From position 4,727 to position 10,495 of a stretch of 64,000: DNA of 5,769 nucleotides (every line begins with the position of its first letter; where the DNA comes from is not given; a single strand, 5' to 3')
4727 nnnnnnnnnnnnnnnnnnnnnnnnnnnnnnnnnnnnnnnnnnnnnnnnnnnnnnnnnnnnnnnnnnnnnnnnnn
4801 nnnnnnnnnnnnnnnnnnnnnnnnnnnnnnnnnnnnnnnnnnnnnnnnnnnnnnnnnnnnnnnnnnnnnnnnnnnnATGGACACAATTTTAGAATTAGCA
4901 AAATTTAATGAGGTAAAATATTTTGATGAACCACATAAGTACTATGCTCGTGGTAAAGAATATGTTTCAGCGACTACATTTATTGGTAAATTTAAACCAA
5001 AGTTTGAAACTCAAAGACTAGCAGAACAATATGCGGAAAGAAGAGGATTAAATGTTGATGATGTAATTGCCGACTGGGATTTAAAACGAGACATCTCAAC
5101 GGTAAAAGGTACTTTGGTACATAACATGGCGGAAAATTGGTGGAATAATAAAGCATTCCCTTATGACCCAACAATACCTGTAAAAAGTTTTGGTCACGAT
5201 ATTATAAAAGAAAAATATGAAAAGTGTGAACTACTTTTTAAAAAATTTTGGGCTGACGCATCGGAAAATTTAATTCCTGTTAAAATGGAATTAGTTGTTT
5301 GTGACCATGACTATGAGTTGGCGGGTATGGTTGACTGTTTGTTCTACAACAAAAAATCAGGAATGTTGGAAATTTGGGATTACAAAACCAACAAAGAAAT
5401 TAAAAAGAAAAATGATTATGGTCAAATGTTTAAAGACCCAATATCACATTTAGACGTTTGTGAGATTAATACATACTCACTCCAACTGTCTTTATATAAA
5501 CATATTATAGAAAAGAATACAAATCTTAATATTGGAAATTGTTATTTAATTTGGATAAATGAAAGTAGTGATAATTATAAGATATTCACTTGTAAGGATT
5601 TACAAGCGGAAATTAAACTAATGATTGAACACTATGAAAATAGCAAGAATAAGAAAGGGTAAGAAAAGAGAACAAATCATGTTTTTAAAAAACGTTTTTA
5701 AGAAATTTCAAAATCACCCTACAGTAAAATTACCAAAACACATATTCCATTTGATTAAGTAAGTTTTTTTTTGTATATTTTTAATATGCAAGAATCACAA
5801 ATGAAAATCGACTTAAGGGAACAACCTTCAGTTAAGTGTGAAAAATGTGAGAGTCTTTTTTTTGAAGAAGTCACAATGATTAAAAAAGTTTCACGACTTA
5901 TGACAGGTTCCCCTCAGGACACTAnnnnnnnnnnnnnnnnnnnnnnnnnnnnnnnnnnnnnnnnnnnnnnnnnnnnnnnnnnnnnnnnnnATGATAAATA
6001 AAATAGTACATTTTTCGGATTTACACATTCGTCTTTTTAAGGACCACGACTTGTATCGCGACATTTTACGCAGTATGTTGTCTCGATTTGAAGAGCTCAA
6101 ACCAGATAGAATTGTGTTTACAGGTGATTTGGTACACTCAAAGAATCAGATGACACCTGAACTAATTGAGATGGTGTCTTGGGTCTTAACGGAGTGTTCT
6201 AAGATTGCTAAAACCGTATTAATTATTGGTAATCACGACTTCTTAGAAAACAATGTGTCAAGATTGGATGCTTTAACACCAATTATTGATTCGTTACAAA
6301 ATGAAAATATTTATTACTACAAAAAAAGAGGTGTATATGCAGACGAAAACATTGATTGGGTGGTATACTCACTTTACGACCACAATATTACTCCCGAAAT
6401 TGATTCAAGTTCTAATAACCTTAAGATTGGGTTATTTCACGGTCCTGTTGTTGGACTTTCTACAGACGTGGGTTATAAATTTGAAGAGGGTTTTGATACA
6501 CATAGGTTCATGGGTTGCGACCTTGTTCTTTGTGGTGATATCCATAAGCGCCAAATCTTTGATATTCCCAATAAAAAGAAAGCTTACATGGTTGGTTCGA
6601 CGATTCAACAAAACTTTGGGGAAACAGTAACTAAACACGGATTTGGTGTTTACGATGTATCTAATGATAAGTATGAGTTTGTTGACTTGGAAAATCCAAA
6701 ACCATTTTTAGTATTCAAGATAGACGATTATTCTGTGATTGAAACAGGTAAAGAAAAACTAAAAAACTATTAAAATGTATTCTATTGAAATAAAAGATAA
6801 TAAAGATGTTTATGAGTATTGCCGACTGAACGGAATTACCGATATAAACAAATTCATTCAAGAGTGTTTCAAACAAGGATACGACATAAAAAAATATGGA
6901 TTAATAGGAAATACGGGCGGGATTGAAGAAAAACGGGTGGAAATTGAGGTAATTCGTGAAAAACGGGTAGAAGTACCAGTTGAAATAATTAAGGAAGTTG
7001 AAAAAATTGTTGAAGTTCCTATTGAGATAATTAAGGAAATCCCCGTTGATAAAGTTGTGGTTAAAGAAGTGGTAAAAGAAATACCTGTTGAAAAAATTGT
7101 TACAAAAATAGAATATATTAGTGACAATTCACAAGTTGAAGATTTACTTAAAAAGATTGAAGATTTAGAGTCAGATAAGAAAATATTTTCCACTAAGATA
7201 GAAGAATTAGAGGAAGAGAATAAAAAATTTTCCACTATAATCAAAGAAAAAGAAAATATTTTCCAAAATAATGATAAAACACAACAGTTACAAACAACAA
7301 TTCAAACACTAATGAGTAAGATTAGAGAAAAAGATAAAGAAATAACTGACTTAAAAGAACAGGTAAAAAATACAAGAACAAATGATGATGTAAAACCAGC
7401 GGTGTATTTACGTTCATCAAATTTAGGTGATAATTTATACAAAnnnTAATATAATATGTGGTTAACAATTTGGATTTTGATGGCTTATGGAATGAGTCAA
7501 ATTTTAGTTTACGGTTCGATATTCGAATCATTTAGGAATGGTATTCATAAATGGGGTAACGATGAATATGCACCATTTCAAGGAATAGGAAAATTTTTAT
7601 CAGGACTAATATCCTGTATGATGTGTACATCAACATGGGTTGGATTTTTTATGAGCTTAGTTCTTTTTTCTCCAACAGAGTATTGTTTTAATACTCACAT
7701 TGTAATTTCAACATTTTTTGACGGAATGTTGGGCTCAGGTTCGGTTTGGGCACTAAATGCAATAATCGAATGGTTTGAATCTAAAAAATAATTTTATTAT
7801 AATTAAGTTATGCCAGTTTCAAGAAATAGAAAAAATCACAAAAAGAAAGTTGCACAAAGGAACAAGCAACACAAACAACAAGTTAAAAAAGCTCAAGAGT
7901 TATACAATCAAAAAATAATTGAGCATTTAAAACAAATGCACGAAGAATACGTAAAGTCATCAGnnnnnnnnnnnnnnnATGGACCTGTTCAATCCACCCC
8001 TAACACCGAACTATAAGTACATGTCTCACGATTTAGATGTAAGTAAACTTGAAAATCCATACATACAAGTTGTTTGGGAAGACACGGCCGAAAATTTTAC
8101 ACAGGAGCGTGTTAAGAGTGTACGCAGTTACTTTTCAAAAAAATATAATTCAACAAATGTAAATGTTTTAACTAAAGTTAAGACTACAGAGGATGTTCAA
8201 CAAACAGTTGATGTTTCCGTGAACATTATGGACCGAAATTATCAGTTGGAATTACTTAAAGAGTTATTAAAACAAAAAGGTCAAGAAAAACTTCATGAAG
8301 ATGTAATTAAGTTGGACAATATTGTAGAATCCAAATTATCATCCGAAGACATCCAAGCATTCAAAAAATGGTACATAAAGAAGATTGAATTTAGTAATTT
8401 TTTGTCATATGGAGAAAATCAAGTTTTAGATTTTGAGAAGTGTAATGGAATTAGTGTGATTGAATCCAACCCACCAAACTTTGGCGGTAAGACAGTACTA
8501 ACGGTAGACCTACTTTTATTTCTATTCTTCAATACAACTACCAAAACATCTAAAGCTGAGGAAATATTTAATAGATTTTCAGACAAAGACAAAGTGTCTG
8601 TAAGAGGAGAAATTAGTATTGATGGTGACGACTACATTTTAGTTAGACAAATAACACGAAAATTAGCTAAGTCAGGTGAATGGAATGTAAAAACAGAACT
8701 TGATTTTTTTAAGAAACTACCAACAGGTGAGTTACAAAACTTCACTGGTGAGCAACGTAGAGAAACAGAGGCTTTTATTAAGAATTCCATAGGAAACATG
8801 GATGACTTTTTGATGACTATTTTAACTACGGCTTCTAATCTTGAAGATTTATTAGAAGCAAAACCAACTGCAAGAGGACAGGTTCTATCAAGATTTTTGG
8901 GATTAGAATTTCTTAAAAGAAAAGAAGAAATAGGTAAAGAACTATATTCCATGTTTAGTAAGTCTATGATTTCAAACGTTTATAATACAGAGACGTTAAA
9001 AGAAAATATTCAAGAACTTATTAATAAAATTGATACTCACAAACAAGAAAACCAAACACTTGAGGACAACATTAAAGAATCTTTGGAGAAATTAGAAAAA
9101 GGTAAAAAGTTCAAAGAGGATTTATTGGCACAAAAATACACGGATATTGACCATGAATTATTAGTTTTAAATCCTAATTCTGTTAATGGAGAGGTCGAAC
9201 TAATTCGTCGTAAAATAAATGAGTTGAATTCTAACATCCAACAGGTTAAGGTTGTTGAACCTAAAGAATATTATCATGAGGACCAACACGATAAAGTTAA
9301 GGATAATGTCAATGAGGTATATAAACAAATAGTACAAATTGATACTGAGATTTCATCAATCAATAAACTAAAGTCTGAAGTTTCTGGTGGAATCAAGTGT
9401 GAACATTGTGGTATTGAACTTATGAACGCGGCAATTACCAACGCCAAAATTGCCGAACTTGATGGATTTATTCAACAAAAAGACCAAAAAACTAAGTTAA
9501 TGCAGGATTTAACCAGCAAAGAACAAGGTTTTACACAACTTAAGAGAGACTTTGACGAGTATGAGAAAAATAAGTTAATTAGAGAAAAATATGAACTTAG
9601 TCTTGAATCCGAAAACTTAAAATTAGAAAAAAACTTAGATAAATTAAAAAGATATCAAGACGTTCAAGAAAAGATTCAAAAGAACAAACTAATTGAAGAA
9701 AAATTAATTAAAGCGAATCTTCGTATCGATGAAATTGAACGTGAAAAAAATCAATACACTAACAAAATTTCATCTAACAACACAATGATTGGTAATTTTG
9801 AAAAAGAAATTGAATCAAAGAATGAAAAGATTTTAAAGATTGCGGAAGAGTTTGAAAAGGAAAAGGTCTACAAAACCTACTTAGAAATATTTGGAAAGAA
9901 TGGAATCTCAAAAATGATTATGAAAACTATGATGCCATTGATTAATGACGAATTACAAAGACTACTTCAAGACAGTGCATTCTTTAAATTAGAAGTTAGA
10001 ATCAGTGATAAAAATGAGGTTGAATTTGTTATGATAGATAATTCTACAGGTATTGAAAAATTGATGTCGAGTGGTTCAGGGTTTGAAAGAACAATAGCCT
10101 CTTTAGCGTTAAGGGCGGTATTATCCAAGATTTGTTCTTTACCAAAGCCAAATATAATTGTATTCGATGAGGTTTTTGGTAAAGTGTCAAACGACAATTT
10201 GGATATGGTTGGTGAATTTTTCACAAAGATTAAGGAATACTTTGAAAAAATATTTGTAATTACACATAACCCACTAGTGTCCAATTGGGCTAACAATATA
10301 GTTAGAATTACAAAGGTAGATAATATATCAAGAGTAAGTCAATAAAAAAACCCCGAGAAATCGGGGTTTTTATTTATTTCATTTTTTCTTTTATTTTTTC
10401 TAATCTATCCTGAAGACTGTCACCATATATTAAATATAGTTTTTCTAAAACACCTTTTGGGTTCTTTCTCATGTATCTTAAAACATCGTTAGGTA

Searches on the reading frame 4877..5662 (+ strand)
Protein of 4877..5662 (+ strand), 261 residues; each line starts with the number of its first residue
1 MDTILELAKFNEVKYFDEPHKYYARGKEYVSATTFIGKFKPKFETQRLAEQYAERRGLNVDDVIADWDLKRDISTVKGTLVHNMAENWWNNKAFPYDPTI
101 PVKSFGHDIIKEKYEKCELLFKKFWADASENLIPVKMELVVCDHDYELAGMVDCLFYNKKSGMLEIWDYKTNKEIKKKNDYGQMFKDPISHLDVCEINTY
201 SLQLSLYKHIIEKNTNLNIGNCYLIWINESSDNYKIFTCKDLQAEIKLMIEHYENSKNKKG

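Call 30: search_protein_families(library=phrogs, proteins=[window:4877-5662:+], max_evalue=0.0001)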
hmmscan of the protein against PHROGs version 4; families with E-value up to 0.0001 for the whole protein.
window:4877-5662:+ (261 aa): 3 families
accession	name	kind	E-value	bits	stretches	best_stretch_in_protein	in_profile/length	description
phrog_298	-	DNA, RNA and nucleotide metabolism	8.7e-28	98.5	1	8-257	44-266/293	exonuclease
phrog_69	-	DNA, RNA and nucleotide metabolism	9.5e-08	32.5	1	63-184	110-240/501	exonuclease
phrog_1218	-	DNA, RNA and nucleotide metabolism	1.2e-05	25.7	0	134-179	125-170/364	exonuclease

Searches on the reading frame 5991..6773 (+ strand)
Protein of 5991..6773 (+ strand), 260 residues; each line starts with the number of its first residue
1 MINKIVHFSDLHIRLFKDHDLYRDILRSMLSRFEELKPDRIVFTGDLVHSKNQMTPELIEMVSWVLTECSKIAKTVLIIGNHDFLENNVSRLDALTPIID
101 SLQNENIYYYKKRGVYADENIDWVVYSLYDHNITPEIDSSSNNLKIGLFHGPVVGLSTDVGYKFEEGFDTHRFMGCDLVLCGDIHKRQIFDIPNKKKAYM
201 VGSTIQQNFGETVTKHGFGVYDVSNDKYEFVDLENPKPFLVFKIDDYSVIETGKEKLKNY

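Call 30: search_protein_families(library=phrogs, proteins=[window:5991-6773:+], max_evalue=0.0001)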
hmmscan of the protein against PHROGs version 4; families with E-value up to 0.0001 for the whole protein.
window:5991-6773:+ (260 aa): 3 families
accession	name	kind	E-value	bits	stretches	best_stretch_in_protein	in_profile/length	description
phrog_100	-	DNA, RNA and nucleotide metabolism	4.9e-30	105.7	1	1-249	27-277/989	SbcD-like subunit of palindrome specific endonuclease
phrog_1649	-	other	5.4e-11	42.7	1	2-113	35-132/308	metallo-phosphoesterase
phrog_35725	-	other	2.9e-10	39.4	1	2-212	6-251/1376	metallo-phosphoesterase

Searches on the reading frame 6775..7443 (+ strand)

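Call 75: search_protein_families(library=pfam, proteins=[window:6775-7443:+], max_evalue=0.001)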
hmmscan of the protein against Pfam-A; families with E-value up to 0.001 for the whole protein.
window:6775-7443:+ (223 aa): 1 family
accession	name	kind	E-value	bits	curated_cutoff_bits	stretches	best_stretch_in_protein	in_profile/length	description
PF00435.27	Spectrin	-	0.00038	21.3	29.9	0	143-201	4-61/105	Spectrin repeat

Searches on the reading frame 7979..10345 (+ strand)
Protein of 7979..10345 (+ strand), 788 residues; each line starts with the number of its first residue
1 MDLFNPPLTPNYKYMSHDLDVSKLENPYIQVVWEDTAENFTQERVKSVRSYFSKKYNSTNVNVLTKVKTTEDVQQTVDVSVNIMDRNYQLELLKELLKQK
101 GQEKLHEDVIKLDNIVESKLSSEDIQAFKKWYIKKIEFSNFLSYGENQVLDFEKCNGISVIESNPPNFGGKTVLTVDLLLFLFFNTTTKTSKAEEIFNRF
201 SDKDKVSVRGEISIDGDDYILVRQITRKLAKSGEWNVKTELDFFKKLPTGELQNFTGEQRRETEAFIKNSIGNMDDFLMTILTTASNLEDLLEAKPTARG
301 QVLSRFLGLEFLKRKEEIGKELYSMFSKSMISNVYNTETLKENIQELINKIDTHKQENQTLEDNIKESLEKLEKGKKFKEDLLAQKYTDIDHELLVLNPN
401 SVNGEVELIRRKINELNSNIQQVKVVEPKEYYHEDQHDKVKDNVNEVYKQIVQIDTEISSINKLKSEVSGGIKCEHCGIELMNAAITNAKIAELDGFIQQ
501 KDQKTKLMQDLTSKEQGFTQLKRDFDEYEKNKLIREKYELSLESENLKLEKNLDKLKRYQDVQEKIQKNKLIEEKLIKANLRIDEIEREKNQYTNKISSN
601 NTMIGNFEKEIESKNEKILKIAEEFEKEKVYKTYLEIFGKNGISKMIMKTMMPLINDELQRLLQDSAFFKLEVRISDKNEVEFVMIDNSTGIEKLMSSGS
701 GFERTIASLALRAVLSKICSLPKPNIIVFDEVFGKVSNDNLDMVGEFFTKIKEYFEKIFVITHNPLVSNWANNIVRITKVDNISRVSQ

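Call 12: search_protein_families(library=pfam, proteins=[window:7979-10345:+], max_evalue=0.001)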
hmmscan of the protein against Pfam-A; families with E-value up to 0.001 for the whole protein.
window:7979-10345:+ (788 aa): 1 family
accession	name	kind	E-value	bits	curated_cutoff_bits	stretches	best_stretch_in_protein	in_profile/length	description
PF13558.12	SbcC_Walker_B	-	5.3e-05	23.8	27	1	688-749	22-89/90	SbcC/RAD50-like, Walker B motif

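Call 13: search_protein_families(library=phrogs, proteins=[window:7979-10345:+], max_evalue=0.00001)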
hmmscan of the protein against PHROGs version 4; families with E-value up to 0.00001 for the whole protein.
window:7979-10345:+ (788 aa): 2 families
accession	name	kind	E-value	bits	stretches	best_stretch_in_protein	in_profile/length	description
phrog_77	-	DNA, RNA and nucleotide metabolism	3.3e-54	185.8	1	41-788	205-954/967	SbcC-like subunit of palindrome specific endonuclease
phrog_35725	-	other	3.6e-10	39.2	1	374-739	983-1314/1376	metallo-phosphoesterase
